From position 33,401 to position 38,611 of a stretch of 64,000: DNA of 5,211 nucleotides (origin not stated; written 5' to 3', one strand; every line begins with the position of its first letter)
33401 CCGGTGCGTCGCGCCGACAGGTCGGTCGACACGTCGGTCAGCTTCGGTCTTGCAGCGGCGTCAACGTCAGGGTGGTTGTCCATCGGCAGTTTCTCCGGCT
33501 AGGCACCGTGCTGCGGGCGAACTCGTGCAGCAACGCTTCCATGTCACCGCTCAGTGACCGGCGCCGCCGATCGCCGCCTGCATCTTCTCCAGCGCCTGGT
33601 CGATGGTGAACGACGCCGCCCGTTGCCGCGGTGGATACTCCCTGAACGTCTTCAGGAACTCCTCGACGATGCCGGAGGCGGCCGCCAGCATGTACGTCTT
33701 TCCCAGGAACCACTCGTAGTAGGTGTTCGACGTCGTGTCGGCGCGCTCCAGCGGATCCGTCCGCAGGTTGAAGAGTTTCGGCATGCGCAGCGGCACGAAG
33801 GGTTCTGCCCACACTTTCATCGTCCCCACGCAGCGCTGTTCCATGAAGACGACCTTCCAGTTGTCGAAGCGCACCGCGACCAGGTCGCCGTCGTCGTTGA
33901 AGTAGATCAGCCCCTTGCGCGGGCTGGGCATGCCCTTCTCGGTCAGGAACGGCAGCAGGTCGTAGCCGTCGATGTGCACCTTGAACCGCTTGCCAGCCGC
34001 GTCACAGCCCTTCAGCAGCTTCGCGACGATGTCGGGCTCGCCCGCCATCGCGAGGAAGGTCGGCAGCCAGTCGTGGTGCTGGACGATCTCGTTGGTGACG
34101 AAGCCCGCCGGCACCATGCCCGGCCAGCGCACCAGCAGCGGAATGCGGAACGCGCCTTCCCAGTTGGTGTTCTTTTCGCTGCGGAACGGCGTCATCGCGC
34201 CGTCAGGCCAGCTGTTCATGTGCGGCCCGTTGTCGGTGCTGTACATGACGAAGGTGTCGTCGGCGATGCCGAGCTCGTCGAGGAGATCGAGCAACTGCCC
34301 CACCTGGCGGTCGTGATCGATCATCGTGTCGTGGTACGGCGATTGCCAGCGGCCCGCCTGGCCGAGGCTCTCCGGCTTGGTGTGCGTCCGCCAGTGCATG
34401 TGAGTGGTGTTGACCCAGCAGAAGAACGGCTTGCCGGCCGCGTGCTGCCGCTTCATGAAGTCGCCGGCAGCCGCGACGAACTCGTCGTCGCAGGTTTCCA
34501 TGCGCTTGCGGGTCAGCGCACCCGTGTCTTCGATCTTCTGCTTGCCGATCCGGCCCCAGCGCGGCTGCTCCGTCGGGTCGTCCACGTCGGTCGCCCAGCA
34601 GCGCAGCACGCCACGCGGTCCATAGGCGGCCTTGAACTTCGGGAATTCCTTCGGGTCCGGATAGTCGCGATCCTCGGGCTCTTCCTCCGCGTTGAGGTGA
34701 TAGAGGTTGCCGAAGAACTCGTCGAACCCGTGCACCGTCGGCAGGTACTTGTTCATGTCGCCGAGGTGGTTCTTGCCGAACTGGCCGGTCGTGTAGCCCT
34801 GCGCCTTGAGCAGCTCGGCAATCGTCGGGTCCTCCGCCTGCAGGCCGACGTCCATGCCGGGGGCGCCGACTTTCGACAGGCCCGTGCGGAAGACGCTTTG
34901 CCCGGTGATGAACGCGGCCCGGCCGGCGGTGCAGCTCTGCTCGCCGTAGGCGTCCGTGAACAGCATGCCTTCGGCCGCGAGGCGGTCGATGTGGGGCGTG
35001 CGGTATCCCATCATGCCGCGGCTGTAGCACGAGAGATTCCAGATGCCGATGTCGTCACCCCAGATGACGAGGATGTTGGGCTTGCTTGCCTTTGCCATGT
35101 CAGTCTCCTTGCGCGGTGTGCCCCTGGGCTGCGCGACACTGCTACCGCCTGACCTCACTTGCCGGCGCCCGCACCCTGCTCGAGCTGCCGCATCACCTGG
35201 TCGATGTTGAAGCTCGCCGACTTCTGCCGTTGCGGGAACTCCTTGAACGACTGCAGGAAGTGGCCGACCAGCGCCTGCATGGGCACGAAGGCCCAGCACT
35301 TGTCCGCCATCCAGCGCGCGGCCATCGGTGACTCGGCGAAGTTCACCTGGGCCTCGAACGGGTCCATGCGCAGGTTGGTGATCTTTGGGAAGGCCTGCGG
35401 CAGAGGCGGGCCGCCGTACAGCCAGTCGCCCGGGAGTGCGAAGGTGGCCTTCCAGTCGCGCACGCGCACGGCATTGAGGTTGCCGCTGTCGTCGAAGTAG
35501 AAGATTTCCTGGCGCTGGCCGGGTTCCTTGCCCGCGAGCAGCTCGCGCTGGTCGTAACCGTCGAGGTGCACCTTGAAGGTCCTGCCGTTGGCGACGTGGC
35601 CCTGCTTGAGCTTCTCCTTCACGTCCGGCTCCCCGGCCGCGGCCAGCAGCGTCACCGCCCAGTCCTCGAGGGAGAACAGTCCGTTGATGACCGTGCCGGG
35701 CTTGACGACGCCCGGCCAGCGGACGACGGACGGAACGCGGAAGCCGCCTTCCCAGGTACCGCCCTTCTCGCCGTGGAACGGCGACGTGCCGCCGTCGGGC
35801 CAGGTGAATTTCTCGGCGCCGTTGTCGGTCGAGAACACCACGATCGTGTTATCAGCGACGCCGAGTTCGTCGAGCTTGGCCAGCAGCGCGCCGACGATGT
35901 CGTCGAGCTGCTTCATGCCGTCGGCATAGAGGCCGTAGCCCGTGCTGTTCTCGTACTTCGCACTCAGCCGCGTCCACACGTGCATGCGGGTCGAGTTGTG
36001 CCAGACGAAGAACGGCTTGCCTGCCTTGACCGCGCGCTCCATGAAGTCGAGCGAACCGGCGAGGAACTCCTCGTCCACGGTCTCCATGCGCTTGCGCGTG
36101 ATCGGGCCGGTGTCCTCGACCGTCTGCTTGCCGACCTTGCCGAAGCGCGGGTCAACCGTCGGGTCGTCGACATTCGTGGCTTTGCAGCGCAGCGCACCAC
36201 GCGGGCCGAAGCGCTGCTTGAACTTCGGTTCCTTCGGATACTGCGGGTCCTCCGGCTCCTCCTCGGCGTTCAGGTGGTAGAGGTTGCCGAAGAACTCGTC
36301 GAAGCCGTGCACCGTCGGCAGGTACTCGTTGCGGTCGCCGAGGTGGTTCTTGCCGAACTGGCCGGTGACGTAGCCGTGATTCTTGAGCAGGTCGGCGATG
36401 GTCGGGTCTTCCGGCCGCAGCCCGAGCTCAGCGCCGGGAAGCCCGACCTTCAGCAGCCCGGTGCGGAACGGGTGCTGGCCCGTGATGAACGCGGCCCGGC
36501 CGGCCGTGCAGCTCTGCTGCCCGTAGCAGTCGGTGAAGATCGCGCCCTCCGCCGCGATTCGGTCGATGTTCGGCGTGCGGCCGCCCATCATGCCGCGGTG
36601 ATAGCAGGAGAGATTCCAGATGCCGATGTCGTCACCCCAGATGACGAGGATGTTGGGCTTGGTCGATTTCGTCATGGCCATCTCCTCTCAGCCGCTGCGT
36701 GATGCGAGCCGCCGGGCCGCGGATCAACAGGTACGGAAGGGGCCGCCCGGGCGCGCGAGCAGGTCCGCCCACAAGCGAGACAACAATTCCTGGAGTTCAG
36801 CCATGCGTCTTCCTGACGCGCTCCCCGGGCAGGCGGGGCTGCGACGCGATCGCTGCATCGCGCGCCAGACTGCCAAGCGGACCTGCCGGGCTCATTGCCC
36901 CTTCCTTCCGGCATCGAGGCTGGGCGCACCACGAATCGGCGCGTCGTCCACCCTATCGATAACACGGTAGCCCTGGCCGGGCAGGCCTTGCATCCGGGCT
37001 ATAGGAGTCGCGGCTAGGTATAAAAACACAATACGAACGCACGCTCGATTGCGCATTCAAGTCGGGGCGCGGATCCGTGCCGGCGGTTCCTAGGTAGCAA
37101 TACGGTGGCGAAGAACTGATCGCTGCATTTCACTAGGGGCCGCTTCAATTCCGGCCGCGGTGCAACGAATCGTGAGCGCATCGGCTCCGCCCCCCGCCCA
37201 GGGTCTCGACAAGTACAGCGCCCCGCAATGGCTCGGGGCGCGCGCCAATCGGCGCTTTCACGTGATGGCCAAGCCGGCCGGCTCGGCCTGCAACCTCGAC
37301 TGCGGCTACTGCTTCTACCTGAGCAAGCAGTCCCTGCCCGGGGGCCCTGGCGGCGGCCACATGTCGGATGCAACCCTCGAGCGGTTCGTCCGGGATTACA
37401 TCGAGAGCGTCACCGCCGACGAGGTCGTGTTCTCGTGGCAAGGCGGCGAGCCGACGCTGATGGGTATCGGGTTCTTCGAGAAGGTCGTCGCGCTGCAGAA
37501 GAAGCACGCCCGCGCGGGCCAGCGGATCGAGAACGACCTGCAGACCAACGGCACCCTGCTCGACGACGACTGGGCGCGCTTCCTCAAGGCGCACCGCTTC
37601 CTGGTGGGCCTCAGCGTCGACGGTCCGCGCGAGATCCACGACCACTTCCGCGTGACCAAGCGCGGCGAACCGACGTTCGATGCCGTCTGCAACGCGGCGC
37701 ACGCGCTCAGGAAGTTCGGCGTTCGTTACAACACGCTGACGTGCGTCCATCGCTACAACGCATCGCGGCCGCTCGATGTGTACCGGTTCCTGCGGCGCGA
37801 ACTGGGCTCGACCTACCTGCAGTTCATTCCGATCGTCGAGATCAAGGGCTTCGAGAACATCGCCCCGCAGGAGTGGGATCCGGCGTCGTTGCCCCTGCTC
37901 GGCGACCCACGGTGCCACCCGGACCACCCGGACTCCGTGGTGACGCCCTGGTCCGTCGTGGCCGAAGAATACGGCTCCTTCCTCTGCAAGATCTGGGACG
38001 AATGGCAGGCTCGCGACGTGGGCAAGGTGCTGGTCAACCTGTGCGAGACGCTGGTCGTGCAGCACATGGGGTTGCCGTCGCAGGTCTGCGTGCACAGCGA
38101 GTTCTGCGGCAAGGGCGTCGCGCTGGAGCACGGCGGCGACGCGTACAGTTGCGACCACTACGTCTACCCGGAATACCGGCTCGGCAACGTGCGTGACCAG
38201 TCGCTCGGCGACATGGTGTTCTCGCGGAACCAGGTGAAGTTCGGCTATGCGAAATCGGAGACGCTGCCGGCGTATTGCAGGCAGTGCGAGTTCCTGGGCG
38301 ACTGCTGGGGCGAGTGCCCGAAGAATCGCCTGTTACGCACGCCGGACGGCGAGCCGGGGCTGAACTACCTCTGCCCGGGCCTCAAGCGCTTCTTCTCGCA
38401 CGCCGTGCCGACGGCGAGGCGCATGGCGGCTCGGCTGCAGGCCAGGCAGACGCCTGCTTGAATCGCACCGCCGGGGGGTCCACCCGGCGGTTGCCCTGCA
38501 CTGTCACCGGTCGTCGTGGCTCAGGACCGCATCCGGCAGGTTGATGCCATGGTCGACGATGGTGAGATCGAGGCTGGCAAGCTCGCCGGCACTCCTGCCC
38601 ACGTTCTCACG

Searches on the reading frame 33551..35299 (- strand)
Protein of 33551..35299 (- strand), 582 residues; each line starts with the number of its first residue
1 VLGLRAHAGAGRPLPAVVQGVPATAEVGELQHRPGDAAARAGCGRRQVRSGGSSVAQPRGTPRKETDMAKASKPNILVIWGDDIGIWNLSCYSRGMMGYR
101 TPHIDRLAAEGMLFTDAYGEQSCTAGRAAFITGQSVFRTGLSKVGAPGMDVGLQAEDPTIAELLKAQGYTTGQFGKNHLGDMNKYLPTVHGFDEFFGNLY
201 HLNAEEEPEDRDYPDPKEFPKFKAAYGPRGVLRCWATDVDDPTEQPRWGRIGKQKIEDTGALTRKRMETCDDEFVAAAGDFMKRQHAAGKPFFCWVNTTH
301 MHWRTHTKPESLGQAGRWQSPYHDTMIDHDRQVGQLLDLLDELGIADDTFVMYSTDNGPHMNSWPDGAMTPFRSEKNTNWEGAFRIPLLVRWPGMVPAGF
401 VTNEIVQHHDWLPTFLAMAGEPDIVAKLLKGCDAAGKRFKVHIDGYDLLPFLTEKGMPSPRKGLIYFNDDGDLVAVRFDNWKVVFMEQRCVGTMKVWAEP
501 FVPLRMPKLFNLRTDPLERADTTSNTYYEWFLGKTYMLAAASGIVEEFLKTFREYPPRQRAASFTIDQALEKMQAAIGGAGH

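Call 44: search_protein_families(library=pfam, proteins=[window:33551-35299:-], max_evalue=0.00001)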
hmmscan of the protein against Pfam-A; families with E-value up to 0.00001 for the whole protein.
window:33551-35299:- (582 aa): 3 families
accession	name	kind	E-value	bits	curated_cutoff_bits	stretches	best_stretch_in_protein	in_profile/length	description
PF00884.28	Sulfatase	-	8.4e-50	170.2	25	1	74-420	1-300/301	Sulfatase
PF14707.11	Sulfatase_C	-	4.1e-07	31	30.9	1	460-565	2-109/127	C-terminal region of aryl-sulfatase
PF16347.10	SGSH_C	-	8.3e-07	29.7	29.3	1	376-420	8-52/154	N-sulphoglucosamine sulphohydrolase, C-terminal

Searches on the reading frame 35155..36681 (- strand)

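Call 45: search_protein_families(library=pfam, proteins=[window:35155-36681:-], max_evalue=0.00001)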
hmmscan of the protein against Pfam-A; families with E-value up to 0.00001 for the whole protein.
window:35155-36681:- (508 aa): 1 family
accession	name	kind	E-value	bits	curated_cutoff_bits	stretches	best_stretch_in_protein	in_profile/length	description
PF00884.28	Sulfatase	-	6.9e-48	163.9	25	1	9-350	1-300/301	Sulfatase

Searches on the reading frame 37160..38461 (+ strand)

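Call 45: search_protein_families(library=pfam, proteins=[window:37160-38461:+], max_evalue=0.00001)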
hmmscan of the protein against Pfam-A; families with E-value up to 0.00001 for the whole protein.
window:37160-38461:+ (433 aa): 2 families
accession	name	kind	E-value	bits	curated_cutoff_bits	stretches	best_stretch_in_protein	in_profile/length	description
PF04055.27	Radical_SAM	-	2.7e-17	63.9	29.5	1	42-211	5-166/166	Radical SAM superfamily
PF13186.11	SPASM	-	5.7e-08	33.4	21.5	1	319-377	7-67/67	Iron-sulfur cluster-binding domain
